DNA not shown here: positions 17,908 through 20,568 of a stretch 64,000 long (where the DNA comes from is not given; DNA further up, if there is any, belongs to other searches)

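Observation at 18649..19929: ZnuA-type zinc-binding lipoprotein with an approx 380-aa beta-propeller-like module inserted inside its His-rich loop (possible built-in AztD/ZinT-like metallochaperone)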

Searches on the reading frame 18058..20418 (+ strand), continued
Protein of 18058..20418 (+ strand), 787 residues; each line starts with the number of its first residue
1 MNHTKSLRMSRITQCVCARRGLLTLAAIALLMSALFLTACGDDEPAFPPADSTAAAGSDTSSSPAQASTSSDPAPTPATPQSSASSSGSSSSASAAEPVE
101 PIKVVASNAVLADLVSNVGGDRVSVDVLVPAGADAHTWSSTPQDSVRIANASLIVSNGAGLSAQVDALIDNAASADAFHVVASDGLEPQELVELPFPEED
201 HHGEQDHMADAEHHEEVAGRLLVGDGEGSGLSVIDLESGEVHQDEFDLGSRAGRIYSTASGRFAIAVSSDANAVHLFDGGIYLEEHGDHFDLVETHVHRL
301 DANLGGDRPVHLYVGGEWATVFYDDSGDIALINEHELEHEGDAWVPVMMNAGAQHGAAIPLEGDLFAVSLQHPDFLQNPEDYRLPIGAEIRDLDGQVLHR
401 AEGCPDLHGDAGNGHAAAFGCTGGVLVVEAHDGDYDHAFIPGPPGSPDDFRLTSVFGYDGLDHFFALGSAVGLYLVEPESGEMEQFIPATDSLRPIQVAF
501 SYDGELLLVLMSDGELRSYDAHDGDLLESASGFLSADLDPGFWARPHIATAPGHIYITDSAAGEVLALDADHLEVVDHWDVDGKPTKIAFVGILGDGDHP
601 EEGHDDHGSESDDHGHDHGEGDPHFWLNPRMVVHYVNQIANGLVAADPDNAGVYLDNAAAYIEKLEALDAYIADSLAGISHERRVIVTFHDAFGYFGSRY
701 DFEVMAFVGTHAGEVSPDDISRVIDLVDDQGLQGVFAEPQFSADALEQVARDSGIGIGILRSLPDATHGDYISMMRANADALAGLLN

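Call 44: fold_search(model_id=the predicted structure, library=pdb)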
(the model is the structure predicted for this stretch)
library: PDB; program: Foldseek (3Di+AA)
matches with E <= 10: 1935; with E <= 0.001: 1662
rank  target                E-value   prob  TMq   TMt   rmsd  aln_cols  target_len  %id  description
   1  6cmk_A                1.0e-28  1.00  0.41  0.82   3.6       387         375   25  Crystal structure of Citrobacter koseri AztD (released 2019-03-13)
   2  6cmk_B                4.9e-28  1.00  0.41  0.83   3.4       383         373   25  Crystal structure of Citrobacter koseri AztD (released 2019-03-13)
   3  6n01_B                1.0e-27  1.00  0.40  0.83   3.3       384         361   23  Structure of apo AztD from Citrobacter koseri (released 2019-09-18)
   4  6n01_C                2.0e-27  1.00  0.41  0.84   3.3       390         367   24  Structure of apo AztD from Citrobacter koseri (released 2019-09-18)
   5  6n01_A                2.7e-27  1.00  0.41  0.83   3.3       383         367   24  Structure of apo AztD from Citrobacter koseri (released 2019-09-18)
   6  6ck1_A                4.5e-27  1.00  0.41  0.83   3.5       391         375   28  Crystal structure of Paracoccus denitrificans AztD (released 2019-03-06)
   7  6ck1_C                8.6e-27  1.00  0.41  0.84   3.1       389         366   26  Crystal structure of Paracoccus denitrificans AztD (released 2019-03-06)
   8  6ck1_B                2.5e-26  1.00  0.41  0.84   3.2       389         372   27  Crystal structure of Paracoccus denitrificans AztD (released 2019-03-06)
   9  6ck1_D                2.6e-26  1.00  0.41  0.83   3.4       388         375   28  Crystal structure of Paracoccus denitrificans AztD (released 2019-03-06)
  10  5w57_A                2.3e-12  1.00  0.30  0.77  12.9       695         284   14  Structure of Holo AztC (released 2017-09-20)
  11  1l0q_A                6.6e-12  1.00  0.28  0.52   7.3       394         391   12  Tandem YVTN beta-propeller and PKD domains from an archaeal surface layer protein (released 2002-11-06)
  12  8bmy_A                7.0e-12  1.00  0.28  0.57   7.5       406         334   13  Bacteroides thetaiotaomicron surface lipoprotein bound to cyanocobalamin (released 2023-08-16)
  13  5kzj_B                7.8e-12  1.00  0.19  0.52   3.6       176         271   36  Loop Deletion mutant of Paracoccus denitrificans AztC (released 2017-07-05)
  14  5hx7                  8.7e-12  1.00  0.19  0.51   3.3       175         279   28  Metal ABC transporter from Listeria monocytogenes (released 2016-02-17)
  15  6rte_A                1.2e-11  1.00  0.33  0.52  16.0       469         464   15  Dihydro-heme d1 dehydrogenase NirN in complex with DHE (released 2019-06-19)
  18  5kzj_A                1.6e-11  1.00  0.19  0.52   3.5       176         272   35  Loop Deletion mutant of Paracoccus denitrificans AztC (released 2017-07-05)
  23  5w56_A                2.2e-11  1.00  0.18  0.48   3.8       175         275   35  Structure of Apo AztC (released 2017-09-20)
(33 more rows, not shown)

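Call 73: predict_structure(alignment_id=A3)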
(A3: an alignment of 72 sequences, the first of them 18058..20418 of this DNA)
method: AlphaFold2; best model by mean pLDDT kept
length: 787 residues; sequences in the alignment: 72
mean_pLDDT: 83.5   pTM: 0.55
mean pLDDT of the five models: 83.5, 82.9, 82.8, 82.0, 81.6
residues with pLDDT >= 90: 490; 70-90: 152; 50-70: 37; < 50: 108
segments of 3 or more residues with pLDDT < 50: 1-15, 40-63, 65-72, 76-95, 198-214, 597-619
pLDDT, mean of each block of 10 residues (from residue 1): 33 51 82 74 35 30 34 42 35 57 97 98 96 82 91 93 87 94 87 54 38 64 95 97 97 92 96 97 82 94 92 94 97 93 93 97 95 96 97 97 94 96 97 94 93 95 95 96 95 93 96 97 96 88 88 96 96 97 96 66 38 41 90 98 97 98 98 96 89 87 77 69 82 85 69 84 93 97 93
secondary structure, 60 per line:
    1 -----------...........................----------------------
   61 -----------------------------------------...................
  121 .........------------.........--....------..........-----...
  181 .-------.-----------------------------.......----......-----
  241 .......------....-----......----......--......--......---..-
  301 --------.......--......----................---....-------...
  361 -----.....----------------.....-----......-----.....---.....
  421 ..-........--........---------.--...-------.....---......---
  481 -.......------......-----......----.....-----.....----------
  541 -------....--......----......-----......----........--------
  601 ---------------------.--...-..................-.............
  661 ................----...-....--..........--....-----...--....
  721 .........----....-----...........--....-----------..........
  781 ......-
elements in order (helices of 4 or more, strands of 3 or more residues): H12-38 E102-108 H109-122 E123-129 H142-150 E153-156 H163-172 E178-181 E219-225 E230-235 E241-247 E254-257 E263-268 E273-278 E281-286 E289-294 E309-315 E318-323 E328-333 H334-343 E347-350 E358-360 E366-370 E387-391 E397-402 E408-412 E416-422 E424-431 E434-441 E454-456 E464-468 E472-477 E482-488 E495-500 E506-511 E516-520 E526-530 E548-551 E554-559 E564-569 E575-580 E585-592 H629-646 H648-676 E685-688 H691-700 E703-706 H717-729 E734-737 H743-753 E756-759 H771-786

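Call 77: search_protein_families(library=pfam, proteins=[L045:7275-10067:+, L046:6855-10205:+, L047:6954-10124:+, L044:5880-9398:+, L078:7836-10196:+], max_evalue=0.01)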
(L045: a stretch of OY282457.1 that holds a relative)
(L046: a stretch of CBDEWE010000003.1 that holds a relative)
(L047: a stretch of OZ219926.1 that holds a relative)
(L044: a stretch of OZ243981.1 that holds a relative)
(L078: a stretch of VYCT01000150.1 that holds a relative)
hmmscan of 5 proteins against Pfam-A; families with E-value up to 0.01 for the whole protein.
L045:7275-10067:+ (931 aa): 0 families

L046:6855-10205:+ (1117 aa): 0 families

L047:6954-10124:+ (1057 aa): 0 families

L044:5880-9398:+ (1173 aa): 1 family
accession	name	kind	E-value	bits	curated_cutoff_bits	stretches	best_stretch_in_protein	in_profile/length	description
PF24807.1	WD40_CDC20-Fz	-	0.0033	17.2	200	1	955-1044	22-111/292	CDC20/Fizzy WD40 domain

L078:7836-10196:+ (787 aa): 3 families
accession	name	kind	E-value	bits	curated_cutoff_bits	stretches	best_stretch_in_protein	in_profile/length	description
PF13860.13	FlgD_ig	-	6.6e-08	32.9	27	1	712-772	17-73/79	FlgD Ig-like domain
PF18962.6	Por_Secre_tail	-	0.00011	22.9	27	0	699-733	2-36/75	Secretion system C-terminal sorting domain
PF13585.12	CHU_C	-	0.0048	17.4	27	0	719-774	29-72/86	CHU_C Type IX secretion signal domain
